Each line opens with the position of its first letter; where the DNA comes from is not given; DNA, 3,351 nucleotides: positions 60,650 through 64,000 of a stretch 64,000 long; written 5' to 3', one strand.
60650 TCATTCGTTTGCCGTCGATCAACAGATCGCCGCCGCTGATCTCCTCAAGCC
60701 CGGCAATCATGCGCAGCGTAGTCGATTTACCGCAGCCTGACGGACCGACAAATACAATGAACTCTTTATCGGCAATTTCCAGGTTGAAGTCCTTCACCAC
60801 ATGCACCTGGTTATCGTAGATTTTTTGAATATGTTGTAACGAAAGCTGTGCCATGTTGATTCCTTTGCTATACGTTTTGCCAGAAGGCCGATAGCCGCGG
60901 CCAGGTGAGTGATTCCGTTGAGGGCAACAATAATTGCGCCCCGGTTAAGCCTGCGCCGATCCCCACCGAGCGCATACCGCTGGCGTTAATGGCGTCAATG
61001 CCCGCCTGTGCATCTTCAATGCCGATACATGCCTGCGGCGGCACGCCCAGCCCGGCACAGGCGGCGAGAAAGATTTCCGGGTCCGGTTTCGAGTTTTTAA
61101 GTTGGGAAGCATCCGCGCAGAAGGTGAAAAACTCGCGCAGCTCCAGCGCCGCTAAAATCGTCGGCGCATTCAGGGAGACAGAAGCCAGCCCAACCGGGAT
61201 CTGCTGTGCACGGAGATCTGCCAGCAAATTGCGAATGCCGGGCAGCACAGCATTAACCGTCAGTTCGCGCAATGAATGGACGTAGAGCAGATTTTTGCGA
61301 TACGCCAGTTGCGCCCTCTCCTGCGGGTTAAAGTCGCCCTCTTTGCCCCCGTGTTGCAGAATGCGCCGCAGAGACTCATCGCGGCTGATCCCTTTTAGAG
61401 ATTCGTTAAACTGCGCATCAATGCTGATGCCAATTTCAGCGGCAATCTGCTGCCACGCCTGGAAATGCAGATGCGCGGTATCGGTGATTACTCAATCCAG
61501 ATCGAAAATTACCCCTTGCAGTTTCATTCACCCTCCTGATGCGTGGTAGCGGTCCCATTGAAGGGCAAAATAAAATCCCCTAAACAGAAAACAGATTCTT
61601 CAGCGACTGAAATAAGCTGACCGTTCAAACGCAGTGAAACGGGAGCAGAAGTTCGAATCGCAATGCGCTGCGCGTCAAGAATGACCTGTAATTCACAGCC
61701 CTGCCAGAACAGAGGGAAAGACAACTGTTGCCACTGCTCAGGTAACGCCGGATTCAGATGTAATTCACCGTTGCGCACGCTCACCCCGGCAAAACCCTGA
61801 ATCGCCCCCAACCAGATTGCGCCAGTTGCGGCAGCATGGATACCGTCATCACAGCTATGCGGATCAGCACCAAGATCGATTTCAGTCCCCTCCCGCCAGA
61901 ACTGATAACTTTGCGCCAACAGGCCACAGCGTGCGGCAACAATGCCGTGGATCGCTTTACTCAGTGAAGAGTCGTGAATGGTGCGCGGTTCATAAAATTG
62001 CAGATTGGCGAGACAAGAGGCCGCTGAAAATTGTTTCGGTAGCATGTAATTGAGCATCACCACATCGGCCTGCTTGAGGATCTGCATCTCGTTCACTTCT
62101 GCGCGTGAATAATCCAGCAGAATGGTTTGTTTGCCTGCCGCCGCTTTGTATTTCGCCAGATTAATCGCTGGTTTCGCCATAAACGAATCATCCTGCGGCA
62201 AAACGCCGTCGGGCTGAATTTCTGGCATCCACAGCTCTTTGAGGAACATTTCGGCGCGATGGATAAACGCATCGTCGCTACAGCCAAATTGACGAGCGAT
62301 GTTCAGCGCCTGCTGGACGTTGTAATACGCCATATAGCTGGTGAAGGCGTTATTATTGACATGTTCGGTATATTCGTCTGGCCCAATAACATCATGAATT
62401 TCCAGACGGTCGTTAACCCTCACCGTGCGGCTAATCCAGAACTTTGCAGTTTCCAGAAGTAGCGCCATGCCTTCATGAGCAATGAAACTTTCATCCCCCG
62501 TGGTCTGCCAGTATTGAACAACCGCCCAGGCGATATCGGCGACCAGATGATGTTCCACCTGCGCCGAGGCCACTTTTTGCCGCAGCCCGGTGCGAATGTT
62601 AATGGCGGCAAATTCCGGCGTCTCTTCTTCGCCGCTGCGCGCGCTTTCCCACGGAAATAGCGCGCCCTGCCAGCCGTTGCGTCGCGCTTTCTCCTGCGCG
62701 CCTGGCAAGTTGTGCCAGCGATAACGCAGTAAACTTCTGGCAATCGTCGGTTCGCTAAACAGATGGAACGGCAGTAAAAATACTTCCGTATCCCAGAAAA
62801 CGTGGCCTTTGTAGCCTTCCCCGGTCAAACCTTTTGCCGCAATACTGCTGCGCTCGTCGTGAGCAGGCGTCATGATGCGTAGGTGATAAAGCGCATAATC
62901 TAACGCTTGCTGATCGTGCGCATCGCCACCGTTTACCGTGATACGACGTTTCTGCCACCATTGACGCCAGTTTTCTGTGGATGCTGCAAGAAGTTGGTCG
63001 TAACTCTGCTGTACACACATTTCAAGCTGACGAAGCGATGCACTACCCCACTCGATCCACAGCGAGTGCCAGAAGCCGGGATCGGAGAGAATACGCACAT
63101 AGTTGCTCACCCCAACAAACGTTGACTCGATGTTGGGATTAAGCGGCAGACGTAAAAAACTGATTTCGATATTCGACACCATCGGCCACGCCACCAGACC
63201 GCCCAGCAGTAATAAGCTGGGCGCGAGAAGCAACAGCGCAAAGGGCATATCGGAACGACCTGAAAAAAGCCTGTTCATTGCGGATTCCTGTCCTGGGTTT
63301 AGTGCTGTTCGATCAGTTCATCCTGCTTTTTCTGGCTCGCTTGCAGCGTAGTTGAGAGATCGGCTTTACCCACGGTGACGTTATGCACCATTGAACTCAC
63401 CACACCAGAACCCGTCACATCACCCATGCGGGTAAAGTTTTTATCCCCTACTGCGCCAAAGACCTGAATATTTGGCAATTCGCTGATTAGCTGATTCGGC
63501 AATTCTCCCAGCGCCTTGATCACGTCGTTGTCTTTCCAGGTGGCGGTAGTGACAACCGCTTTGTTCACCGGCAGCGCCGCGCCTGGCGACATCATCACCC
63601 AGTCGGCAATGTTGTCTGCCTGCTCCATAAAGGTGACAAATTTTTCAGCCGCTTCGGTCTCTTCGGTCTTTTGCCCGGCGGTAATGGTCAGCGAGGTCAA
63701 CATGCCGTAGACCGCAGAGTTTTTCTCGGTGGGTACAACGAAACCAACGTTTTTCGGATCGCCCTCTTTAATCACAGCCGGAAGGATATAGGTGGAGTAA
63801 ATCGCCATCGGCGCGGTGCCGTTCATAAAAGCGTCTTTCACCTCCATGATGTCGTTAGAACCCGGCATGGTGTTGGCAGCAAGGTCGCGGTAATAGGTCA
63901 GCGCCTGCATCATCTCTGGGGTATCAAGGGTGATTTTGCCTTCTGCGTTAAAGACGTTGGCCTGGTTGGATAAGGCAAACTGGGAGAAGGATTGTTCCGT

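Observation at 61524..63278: In-frame deletion fusing ycjO to ycjT, removing the core of the ycj sugar operon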

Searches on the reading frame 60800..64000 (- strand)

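Call 48: search_solved_structures(query=L002:8278-10542:+, max_evalue=1e-40, show_alignments=4)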
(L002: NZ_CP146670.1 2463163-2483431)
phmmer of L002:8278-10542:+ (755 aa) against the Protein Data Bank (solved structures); distinct sequences matched with E-value up to 1e-40: 7.
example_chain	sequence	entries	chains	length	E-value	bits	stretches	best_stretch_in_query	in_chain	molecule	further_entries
3wiq_A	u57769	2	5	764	1.1e-111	377.5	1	18-725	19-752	Kojibiose phosphorylase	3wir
4ktr_A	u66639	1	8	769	1.8e-92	314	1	25-716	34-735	Glycoside hydrolase family 65 central catalytic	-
4ktp_A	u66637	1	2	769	2.7e-92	313.4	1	25-716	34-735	Glycoside hydrolase family 65 central catalytic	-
1h54_A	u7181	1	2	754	3e-77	263.6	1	21-725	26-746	MALTOSE PHOSPHORYLASE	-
6w0p_A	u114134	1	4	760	6.2e-66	226.2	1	2-715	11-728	Kojibiose phosphorylase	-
9lb6_A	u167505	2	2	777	1.6e-65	224.9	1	21-732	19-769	Trehalose-6-phosphate hydrolase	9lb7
7fe3_A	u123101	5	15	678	9.2e-53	182.7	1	24-503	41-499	Candidate alpha glycoside phosphorylase Glycoside hydrolase family 65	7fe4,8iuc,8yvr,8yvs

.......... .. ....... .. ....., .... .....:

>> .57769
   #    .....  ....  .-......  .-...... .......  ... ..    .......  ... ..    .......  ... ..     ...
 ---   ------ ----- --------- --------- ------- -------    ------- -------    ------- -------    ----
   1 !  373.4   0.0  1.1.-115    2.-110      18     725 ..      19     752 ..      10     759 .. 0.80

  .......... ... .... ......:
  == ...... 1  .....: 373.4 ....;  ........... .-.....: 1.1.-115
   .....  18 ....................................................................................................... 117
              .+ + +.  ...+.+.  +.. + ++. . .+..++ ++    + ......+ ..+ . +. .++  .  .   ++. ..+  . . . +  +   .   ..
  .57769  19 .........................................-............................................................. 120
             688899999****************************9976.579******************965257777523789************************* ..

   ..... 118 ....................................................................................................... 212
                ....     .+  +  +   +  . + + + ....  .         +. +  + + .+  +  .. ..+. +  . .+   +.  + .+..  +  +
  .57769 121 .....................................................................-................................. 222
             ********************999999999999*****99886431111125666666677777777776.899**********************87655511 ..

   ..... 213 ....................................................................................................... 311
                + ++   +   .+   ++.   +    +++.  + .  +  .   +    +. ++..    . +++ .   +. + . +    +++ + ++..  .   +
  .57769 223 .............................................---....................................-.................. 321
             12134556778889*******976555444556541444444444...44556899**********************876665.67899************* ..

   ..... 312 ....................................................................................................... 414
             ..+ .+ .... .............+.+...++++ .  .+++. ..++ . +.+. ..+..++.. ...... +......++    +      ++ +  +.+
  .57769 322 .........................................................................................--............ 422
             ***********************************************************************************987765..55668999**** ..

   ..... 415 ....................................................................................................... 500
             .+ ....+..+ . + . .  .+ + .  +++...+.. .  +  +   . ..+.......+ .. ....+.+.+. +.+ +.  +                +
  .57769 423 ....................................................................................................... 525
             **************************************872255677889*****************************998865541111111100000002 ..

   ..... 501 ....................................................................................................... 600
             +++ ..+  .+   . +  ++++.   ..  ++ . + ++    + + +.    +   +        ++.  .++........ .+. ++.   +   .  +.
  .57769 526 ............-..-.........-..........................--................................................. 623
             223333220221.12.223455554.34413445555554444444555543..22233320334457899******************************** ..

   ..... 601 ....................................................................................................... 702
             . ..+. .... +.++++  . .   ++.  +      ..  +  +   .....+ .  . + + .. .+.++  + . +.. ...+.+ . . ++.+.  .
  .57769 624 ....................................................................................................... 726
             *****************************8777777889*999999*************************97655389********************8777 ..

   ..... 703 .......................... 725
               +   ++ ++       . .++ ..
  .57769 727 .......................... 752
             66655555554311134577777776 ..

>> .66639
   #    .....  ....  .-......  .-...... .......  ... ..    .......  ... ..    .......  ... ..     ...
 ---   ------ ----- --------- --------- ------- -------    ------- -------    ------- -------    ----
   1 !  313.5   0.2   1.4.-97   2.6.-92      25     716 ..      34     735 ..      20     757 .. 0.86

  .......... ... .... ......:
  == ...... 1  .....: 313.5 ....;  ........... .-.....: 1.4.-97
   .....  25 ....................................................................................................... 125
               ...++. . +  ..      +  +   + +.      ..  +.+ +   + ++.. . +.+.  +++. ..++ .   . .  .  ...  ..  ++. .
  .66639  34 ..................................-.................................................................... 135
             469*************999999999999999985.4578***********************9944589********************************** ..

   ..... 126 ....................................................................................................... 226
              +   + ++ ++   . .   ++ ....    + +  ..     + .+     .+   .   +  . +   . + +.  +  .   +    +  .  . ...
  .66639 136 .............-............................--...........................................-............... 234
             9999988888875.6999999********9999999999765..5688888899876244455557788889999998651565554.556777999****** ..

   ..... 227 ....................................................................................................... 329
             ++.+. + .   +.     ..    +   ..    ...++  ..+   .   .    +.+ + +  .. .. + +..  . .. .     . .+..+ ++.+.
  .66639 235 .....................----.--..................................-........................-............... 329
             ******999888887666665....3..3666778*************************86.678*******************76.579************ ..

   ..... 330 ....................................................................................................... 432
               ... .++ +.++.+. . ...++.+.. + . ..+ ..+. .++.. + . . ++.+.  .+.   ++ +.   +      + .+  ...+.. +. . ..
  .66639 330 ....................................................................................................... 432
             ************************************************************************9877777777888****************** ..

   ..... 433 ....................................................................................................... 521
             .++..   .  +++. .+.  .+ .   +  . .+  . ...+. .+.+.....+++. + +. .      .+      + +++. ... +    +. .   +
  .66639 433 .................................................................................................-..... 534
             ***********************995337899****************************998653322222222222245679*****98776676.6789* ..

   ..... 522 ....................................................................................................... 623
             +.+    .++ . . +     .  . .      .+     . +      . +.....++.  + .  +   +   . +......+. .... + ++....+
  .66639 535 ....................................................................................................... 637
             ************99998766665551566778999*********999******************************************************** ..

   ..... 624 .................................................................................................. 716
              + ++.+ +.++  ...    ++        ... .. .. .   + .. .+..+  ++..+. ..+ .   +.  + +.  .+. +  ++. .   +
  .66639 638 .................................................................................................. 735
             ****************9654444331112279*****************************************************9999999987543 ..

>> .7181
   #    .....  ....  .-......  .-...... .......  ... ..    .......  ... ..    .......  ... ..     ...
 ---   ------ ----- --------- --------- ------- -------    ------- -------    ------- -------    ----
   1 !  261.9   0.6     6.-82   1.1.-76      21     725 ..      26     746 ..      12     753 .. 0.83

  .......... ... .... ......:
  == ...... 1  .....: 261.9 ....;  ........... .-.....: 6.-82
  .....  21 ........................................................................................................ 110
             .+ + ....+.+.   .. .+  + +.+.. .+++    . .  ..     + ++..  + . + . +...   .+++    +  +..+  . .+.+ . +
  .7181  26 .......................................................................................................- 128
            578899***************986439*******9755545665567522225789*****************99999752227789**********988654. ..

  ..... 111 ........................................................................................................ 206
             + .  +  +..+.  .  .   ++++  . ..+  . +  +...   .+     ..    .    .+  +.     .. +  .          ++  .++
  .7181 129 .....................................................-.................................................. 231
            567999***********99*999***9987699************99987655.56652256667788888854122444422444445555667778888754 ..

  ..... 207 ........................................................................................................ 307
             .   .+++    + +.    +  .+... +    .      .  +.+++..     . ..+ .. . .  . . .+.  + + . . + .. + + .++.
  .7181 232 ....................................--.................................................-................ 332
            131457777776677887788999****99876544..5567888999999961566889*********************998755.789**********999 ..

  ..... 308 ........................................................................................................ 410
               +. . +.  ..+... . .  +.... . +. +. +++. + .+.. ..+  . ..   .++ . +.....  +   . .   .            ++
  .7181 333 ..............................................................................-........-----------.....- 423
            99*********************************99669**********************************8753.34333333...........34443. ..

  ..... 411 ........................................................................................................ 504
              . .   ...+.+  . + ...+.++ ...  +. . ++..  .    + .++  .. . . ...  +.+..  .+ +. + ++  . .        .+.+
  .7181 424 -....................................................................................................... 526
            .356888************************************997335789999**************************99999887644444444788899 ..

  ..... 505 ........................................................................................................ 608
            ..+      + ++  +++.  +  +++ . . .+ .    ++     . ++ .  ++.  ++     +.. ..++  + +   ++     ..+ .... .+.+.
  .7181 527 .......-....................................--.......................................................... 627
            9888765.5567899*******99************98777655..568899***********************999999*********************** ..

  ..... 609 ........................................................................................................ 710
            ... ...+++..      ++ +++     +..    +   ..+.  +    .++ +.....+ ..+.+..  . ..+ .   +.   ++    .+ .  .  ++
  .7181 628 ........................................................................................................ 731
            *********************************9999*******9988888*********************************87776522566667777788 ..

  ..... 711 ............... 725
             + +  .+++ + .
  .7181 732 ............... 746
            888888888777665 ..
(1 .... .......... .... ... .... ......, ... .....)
